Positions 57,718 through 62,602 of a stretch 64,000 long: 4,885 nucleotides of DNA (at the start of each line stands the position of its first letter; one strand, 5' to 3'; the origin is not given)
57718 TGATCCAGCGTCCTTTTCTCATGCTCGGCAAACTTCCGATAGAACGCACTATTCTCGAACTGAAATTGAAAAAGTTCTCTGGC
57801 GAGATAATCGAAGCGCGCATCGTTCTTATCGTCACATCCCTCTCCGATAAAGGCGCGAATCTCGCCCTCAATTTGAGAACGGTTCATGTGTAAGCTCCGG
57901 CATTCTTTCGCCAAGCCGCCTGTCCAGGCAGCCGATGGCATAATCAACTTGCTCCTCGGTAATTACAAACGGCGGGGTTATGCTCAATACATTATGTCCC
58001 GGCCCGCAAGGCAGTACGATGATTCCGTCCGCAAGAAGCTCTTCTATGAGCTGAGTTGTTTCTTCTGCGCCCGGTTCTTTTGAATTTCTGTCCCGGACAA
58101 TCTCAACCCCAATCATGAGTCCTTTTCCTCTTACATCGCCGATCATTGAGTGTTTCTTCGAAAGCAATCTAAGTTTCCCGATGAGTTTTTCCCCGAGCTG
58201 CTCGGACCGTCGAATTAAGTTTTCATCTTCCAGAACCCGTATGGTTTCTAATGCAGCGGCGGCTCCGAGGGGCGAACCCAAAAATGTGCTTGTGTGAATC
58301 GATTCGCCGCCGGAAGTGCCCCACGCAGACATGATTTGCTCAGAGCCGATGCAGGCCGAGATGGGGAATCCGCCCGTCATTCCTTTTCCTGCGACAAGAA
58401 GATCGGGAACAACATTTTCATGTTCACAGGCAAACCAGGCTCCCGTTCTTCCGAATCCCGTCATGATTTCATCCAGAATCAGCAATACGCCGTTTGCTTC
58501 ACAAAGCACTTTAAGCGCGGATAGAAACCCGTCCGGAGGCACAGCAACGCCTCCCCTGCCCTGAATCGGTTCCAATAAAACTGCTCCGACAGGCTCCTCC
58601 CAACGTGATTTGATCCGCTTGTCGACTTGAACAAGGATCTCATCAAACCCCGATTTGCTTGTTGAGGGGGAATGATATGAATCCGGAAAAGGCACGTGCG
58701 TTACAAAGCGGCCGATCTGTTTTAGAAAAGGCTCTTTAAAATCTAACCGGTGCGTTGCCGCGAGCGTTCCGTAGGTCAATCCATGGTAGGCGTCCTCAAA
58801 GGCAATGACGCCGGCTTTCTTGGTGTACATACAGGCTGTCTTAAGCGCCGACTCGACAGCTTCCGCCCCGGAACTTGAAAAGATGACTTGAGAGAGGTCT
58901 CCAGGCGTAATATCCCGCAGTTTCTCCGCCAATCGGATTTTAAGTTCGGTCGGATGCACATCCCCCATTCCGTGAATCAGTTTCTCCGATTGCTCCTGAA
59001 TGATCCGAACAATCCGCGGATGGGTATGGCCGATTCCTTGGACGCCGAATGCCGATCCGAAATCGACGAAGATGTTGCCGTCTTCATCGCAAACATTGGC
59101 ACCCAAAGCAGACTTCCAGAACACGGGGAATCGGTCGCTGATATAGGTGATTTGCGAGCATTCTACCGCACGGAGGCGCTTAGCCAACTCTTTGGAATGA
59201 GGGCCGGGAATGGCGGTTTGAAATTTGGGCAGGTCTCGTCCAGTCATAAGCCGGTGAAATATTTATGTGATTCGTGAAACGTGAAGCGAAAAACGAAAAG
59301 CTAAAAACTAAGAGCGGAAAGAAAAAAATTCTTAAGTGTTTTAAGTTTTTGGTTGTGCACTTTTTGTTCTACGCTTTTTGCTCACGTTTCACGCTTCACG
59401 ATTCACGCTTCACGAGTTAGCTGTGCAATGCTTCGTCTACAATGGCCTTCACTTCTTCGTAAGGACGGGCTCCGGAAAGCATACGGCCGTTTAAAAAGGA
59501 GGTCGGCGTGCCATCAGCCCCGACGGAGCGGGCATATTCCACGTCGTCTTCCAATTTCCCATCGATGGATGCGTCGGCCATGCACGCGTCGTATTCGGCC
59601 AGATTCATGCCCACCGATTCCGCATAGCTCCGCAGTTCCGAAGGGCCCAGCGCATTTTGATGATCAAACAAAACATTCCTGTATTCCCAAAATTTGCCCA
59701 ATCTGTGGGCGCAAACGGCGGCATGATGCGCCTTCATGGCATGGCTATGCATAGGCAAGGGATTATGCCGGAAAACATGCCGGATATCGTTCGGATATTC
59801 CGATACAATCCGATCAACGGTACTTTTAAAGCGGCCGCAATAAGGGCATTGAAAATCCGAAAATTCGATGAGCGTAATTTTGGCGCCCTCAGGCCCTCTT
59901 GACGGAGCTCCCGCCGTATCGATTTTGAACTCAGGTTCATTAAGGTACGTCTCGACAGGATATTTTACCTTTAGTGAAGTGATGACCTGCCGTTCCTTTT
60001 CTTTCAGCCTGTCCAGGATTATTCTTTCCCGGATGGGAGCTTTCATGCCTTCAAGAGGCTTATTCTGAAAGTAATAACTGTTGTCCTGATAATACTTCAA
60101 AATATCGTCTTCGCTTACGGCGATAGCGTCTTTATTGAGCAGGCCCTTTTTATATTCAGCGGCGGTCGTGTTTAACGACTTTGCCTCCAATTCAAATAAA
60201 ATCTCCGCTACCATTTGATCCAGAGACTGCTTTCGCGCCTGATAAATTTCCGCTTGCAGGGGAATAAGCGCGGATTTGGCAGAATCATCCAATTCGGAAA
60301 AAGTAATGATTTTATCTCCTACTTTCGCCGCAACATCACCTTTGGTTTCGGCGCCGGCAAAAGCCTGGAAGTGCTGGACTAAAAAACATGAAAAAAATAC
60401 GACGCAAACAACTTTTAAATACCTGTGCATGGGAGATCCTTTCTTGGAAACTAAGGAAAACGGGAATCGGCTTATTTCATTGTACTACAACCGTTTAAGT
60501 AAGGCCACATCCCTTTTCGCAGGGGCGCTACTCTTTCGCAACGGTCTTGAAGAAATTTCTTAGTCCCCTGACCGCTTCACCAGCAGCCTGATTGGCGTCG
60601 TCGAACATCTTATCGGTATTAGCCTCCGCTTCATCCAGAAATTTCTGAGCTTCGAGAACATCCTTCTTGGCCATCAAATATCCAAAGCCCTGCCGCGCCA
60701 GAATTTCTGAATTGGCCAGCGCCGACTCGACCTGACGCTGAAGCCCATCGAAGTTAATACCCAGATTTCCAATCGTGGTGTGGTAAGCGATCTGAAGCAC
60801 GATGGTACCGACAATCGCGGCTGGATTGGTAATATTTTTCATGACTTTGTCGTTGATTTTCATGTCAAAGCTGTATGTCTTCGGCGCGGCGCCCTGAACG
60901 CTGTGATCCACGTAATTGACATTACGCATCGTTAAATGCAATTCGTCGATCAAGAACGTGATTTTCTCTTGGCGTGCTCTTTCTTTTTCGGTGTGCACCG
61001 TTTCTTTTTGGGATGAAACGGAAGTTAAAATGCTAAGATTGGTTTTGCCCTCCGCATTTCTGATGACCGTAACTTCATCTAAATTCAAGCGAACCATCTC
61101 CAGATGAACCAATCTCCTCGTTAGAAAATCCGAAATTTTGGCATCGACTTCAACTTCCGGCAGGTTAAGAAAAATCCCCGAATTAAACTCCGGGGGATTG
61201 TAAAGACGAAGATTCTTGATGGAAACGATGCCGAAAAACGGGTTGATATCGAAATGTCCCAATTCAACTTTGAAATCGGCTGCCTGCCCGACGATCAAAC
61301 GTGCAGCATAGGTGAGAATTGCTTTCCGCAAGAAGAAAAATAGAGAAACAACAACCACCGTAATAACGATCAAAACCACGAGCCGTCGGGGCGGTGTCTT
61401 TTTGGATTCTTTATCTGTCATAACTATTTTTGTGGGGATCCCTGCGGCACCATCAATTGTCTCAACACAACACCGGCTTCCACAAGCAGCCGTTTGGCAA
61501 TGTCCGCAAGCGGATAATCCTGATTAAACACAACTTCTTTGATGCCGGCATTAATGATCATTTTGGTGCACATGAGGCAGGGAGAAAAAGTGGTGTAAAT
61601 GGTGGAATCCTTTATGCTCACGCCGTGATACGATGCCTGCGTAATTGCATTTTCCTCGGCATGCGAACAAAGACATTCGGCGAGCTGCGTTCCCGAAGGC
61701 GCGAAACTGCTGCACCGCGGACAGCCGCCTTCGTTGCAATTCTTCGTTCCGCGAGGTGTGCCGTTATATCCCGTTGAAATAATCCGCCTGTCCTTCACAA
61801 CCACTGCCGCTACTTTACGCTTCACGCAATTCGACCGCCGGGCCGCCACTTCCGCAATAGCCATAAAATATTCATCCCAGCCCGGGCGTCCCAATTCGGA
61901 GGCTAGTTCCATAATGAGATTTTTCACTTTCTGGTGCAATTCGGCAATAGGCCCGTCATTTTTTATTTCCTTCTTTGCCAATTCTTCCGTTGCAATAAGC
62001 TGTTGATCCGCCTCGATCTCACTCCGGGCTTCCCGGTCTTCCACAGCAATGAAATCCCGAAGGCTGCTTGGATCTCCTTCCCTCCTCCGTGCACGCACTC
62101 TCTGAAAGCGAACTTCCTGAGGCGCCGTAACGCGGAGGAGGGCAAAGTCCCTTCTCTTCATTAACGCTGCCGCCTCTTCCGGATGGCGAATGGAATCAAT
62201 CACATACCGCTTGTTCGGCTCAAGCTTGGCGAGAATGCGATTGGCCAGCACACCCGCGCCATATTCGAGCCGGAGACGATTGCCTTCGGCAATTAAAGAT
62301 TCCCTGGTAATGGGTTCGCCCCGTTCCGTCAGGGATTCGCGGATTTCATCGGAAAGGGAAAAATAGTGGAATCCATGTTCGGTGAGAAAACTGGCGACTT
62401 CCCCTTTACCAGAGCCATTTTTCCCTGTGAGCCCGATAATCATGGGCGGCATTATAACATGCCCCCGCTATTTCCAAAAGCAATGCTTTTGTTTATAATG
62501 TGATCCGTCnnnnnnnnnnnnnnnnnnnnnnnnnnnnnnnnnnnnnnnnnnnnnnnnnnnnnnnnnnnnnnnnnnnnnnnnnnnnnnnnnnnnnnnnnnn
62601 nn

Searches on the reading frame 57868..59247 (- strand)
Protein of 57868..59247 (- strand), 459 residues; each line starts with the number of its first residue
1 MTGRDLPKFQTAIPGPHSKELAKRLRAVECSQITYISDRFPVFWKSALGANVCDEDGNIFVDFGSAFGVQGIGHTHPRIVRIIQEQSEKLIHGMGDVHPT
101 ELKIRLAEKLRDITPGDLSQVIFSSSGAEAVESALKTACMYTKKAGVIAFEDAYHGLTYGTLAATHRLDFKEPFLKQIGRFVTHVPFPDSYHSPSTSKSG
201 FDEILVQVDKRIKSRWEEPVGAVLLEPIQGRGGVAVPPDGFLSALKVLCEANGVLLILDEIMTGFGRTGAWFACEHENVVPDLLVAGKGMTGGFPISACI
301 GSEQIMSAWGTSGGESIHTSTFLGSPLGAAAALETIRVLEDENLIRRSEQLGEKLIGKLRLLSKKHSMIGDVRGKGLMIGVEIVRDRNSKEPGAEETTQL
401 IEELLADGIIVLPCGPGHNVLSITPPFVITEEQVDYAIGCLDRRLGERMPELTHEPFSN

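Call 53: search_protein_families(library=pfam, proteins=[window:57868-59247:-], max_evalue=0.00001)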
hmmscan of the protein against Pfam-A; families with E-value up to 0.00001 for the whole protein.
window:57868-59247:- (459 aa): 1 family
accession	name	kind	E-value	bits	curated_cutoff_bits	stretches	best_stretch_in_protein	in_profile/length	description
PF00202.27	Aminotran_3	-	5.4e-113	378.2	30.5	1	38-442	7-400/403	Aminotransferase class-III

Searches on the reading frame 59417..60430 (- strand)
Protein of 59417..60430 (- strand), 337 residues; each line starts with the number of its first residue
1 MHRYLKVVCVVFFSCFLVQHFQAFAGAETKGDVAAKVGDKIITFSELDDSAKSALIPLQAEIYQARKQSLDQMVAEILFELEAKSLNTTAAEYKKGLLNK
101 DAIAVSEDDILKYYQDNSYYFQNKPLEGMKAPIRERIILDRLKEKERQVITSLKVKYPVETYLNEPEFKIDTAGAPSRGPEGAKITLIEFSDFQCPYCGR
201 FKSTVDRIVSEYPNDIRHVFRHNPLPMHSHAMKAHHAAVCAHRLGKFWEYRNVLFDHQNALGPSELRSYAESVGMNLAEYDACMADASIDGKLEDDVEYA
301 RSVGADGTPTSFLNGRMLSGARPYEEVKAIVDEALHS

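Call 53: search_protein_families(library=pfam, proteins=[window:59417-60430:-], max_evalue=0.00001)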
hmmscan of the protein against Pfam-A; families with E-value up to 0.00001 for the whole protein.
window:59417-60430:- (337 aa): 2 families
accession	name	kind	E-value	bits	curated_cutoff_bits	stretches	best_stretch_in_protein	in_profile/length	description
PF13462.12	Thioredoxin_4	-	4.3e-22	79.5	23.2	1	176-333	6-165/165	Thioredoxin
PF01323.26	DSBA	-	2e-20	73.8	25.6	1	186-328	1-187/191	DSBA-like thioredoxin domain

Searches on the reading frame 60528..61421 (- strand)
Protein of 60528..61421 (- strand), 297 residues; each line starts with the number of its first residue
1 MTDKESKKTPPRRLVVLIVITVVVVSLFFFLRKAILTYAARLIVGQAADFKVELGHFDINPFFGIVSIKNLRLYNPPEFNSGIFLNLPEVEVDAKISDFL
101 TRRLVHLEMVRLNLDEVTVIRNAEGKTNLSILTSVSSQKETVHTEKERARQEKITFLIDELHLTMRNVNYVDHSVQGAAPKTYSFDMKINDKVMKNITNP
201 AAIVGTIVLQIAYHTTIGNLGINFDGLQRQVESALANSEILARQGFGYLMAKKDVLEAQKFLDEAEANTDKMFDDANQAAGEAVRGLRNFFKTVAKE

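Call 53: search_protein_families(library=pfam, proteins=[window:60528-61421:-], max_evalue=0.00001)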
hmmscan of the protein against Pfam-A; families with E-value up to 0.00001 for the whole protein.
window:60528-61421:- (297 aa): 1 family
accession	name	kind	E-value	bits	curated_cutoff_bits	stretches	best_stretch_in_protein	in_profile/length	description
PF05359.17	DUF748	-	1.6e-14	53.4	50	1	5-176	9-172/1037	Domain of Unknown Function (DUF748)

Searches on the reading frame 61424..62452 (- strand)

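Call 53: search_protein_families(library=pfam, proteins=[window:61424-62452:-], max_evalue=0.00001)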
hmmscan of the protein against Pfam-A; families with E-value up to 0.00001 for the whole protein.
window:61424-62452:- (342 aa): 4 families
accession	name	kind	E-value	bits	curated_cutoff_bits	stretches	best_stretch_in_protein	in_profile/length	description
PF00383.29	dCMP_cyt_deam_1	-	1.8e-27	95.6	25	1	192-309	3-100/102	Cytidine and deoxycytidylate deaminase zinc-binding region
PF14437.12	MafB19-deam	-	4.3e-21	75.7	27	1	192-320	3-110/142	MafB19-like deaminase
PF13238.12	AAA_18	-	2.8e-10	41.1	29.4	1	6-125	1-114/128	AAA domain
PF13207.12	AAA_17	-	7.4e-07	30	27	1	9-129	1-130/136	AAA domain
